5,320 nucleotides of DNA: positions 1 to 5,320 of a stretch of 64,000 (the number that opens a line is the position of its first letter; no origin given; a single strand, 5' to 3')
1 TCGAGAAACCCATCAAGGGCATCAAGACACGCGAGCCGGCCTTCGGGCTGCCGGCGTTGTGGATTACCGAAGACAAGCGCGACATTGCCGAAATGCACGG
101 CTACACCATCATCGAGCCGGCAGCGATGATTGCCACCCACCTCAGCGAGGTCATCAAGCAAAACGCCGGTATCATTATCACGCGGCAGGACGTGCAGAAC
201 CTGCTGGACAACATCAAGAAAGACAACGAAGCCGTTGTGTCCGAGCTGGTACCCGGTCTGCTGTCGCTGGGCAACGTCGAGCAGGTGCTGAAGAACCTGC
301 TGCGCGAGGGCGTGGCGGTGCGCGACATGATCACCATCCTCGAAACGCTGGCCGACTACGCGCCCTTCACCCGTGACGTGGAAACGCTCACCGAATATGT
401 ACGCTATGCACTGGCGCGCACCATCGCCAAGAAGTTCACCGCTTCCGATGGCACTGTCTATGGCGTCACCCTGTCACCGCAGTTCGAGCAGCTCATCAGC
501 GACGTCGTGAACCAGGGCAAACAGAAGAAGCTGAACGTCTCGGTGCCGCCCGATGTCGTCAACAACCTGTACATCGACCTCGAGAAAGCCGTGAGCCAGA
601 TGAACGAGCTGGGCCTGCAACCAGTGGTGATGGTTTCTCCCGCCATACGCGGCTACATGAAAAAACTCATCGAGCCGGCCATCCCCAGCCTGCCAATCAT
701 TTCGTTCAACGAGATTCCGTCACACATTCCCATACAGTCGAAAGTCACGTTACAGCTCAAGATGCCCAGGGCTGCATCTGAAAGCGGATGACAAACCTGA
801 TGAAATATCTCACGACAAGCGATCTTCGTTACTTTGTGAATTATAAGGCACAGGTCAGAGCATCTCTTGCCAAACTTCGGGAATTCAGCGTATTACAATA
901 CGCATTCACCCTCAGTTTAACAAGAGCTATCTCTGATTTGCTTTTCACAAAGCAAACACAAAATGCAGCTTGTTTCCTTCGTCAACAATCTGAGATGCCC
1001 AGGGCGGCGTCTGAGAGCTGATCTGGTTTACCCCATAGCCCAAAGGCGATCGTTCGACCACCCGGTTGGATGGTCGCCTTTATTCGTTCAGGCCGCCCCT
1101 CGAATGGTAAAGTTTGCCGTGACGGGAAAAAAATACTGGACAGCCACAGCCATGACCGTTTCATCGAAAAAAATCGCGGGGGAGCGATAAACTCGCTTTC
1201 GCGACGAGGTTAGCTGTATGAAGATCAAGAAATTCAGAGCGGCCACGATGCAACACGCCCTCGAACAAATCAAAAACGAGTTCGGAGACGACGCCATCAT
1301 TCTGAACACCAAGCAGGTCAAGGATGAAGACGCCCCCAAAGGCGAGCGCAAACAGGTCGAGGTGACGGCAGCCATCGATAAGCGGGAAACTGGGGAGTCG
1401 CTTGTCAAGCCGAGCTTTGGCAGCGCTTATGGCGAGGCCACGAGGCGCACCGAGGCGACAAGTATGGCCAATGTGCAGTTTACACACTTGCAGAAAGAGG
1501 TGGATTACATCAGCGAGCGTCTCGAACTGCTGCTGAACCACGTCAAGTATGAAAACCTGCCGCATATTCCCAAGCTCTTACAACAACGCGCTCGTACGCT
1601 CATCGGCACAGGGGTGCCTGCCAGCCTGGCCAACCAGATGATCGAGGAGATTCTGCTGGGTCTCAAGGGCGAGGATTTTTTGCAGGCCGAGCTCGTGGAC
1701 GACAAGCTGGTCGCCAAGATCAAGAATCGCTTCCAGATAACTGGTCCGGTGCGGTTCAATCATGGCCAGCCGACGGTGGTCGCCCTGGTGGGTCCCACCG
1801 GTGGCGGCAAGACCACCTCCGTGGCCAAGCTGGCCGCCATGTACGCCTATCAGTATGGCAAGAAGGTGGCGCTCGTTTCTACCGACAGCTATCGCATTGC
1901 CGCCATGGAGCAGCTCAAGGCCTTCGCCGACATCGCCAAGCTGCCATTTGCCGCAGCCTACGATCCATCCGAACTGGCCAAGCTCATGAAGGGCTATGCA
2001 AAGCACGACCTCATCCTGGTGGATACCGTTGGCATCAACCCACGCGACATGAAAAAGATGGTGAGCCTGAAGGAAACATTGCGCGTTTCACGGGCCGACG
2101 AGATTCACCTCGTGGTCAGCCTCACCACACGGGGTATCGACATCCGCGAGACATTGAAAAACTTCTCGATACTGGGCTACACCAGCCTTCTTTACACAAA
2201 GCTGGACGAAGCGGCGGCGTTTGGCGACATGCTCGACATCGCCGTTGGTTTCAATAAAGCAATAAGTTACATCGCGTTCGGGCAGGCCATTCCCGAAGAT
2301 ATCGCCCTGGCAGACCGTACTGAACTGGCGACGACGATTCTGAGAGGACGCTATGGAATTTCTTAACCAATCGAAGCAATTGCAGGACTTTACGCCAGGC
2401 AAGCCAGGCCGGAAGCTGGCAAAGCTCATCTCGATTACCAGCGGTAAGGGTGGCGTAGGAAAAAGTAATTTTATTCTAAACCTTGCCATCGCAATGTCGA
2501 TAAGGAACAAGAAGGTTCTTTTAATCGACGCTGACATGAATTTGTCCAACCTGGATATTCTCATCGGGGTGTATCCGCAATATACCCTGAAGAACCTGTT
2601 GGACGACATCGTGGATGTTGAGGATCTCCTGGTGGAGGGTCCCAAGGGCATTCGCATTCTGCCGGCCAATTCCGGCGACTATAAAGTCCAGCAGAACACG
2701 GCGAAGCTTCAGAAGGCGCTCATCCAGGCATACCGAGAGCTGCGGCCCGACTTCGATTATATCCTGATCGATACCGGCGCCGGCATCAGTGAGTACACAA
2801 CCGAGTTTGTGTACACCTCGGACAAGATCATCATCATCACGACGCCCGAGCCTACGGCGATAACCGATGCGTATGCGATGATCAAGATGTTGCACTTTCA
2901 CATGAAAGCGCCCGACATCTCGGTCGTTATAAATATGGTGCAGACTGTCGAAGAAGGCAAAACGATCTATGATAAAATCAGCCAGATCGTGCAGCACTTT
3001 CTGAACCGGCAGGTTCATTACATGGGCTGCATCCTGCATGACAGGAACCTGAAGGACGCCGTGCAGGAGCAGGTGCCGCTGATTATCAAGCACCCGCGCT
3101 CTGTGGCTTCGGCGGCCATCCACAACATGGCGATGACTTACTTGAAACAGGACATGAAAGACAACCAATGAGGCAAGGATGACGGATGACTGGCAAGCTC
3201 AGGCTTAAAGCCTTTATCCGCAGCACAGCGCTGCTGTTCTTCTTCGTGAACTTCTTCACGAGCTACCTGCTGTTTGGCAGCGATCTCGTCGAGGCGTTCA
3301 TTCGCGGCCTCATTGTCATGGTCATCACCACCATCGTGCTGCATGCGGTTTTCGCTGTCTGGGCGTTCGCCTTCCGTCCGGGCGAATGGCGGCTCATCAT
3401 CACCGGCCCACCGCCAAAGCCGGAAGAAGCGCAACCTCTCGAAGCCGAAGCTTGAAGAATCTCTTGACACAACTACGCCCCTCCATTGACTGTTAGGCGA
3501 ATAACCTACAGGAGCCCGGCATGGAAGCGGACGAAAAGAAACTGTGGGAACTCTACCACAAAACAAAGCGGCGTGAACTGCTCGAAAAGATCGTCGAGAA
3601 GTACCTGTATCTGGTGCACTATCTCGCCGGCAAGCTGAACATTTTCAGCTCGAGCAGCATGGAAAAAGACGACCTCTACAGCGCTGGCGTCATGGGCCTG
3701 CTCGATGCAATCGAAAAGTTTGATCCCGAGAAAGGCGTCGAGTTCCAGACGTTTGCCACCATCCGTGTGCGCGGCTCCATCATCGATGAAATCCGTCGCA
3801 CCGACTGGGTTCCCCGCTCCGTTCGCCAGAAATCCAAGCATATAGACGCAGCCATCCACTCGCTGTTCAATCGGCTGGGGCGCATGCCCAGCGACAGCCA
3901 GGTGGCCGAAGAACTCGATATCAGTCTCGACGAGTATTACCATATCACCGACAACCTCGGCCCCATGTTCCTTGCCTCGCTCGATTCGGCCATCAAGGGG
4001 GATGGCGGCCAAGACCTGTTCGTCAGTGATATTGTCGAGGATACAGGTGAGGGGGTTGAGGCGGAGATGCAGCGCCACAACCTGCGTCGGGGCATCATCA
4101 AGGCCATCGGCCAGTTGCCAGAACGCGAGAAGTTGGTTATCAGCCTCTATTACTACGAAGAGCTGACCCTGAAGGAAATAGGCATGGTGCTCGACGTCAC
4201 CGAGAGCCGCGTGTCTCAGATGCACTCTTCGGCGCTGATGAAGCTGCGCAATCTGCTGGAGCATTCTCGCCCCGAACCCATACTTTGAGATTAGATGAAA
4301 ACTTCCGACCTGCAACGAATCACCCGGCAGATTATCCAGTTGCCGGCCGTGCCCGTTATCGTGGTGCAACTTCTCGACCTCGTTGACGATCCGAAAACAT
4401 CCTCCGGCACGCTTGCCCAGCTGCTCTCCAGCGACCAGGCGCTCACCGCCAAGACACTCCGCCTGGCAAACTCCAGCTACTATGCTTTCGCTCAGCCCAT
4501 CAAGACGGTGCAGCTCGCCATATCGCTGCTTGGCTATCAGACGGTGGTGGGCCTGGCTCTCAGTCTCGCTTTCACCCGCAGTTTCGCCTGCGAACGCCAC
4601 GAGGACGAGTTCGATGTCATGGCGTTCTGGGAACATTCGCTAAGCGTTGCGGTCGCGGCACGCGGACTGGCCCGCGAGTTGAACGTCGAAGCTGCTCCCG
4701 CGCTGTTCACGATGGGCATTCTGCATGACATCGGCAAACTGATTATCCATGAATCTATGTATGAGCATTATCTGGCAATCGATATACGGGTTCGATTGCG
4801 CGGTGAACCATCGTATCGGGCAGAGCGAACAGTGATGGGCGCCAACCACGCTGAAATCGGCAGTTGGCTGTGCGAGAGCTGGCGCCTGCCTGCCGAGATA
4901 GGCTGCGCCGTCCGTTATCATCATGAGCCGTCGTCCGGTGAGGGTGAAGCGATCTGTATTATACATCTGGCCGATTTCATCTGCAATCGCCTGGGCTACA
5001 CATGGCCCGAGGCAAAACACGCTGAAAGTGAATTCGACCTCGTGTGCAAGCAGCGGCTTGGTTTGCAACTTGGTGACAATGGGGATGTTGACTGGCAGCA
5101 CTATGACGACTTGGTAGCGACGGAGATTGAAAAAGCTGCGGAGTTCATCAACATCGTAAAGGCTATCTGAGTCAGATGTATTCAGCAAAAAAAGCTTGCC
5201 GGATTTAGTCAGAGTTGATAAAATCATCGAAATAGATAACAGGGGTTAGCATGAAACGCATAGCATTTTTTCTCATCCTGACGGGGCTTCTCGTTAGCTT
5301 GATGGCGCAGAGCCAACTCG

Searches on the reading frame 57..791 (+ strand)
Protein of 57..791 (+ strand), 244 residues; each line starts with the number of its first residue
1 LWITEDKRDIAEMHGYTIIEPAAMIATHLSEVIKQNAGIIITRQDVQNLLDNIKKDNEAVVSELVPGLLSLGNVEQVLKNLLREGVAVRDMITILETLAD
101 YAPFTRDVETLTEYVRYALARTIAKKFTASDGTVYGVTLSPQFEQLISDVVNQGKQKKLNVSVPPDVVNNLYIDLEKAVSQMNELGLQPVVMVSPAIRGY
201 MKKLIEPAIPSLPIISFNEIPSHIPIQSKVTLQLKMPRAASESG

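Call 77: search_protein_families(library=pfam, proteins=[window:57-791:+], max_evalue=0.001)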
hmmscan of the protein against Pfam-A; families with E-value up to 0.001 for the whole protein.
window:57-791:+ (244 aa): 1 family
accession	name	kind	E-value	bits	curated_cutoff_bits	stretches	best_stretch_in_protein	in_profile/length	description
PF00771.25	FHIPEP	-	3.4e-65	221.3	29.1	1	1-224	433-656/657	FHIPEP family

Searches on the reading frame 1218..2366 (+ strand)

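Call 77: search_protein_families(library=pfam, proteins=[window:1218-2366:+], max_evalue=0.001)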
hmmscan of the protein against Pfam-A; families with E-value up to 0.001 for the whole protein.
window:1218-2366:+ (382 aa): 3 families
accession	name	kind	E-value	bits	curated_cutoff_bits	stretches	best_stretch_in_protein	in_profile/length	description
PF00448.28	SRP54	-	4.2e-38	131.4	22.7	1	185-375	1-195/196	SRP54-type protein, GTPase domain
PF25199.1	nSTAND_NTPase5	-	0.00021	21.6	34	1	181-233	37-90/145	Novel STAND NTPase 5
PF13604.12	AAA_30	-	0.00051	20.3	27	0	186-231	19-63/191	AAA domain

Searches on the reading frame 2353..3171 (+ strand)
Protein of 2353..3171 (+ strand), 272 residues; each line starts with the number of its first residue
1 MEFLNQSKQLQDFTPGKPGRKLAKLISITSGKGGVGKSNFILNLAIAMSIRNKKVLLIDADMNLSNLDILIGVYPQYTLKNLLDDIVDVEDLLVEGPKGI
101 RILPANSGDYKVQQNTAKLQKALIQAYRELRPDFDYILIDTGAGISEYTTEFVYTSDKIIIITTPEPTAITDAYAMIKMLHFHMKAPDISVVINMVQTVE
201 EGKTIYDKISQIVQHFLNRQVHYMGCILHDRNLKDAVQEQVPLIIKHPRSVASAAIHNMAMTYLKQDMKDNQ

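Call 77: search_protein_families(library=pfam, proteins=[window:2353-3171:+], max_evalue=0.001)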
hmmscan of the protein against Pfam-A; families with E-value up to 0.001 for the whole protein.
window:2353-3171:+ (272 aa): 9 families
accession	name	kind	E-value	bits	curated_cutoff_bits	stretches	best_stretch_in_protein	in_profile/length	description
PF10609.15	ParA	-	3.5e-21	76.2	27.1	1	23-260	3-242/246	NUBPL iron-transfer P-loop NTPase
PF13614.12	AAA_31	-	3.3e-20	73.2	27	1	24-181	2-165/177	AAA domain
PF01656.29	CbiA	-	9.4e-16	58.4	25.4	1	26-242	1-124/125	CobQ/CobB/MinD/ParA nucleotide binding domain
PF06564.18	CBP_BcsQ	-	8e-11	42.3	21.3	1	25-261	3-231/234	Cellulose biosynthesis protein BcsQ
PF07015.17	VirC1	-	1.4e-08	34.8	24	1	121-270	70-217/231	VirC1 protein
PF00142.24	Fer4_NifH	-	2e-07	31.2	25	1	30-232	6-219/271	4Fe-4S iron sulfur cluster binding proteins, NifH/frxC family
PF09140.17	MipZ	-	1.5e-05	24.9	20.7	1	25-158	2-124/262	ATPase MipZ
PF02374.21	ArsA_ATPase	-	8.5e-05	22.3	24.3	1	28-62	5-39/305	Anion-transporting ATPase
PF13479.12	AAA_24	-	0.00015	22.1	27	1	31-159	9-90/195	AAA domain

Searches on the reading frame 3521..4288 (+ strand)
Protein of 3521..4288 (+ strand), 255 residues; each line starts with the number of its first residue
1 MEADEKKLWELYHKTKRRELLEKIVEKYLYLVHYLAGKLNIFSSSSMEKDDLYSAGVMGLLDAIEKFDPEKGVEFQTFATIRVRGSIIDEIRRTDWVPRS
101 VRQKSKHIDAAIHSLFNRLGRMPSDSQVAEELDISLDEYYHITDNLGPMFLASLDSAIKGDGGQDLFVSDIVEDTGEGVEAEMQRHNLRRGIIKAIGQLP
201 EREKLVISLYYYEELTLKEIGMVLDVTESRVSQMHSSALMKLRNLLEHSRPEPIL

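Call 77: search_protein_families(library=pfam, proteins=[window:3521-4288:+], max_evalue=0.001)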
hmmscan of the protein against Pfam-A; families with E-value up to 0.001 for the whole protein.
window:3521-4288:+ (255 aa): 4 families
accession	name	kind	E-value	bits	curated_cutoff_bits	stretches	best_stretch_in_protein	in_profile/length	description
PF04545.22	Sigma70_r4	-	5.1e-20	71.2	24.1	1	195-244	1-50/50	Sigma-70, region 4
PF04542.20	Sigma70_r2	-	4e-16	59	24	1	24-96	1-70/71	Sigma-70 region 2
PF08281.18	Sigma70_r4_2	-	2.3e-09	37.2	25.7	1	192-242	4-54/54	Sigma-70, region 4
PF04539.22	Sigma70_r3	-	4.4e-07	30.3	25.3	1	106-175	4-69/78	Sigma-70 region 3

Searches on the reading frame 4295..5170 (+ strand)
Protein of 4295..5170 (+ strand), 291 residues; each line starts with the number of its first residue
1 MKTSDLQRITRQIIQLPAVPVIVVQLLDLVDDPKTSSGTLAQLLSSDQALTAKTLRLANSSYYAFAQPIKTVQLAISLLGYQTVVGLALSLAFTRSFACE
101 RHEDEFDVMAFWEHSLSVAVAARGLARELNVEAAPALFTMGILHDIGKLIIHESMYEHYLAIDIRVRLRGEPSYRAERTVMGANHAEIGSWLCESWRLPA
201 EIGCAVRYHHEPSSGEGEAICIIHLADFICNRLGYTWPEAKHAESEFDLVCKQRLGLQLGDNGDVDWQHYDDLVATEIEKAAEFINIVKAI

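Call 77: search_protein_families(library=pfam, proteins=[window:4295-5170:+], max_evalue=0.001)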
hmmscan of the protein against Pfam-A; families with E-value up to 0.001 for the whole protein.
window:4295-5170:+ (291 aa): 2 families
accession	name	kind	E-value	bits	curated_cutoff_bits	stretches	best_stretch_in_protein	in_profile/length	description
PF08668.18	HDOD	-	1.4e-57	194.8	22.9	1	16-212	1-196/196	HDOD domain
PF01966.28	HD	-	1.8e-09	38.3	22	1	112-224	2-108/116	HD domain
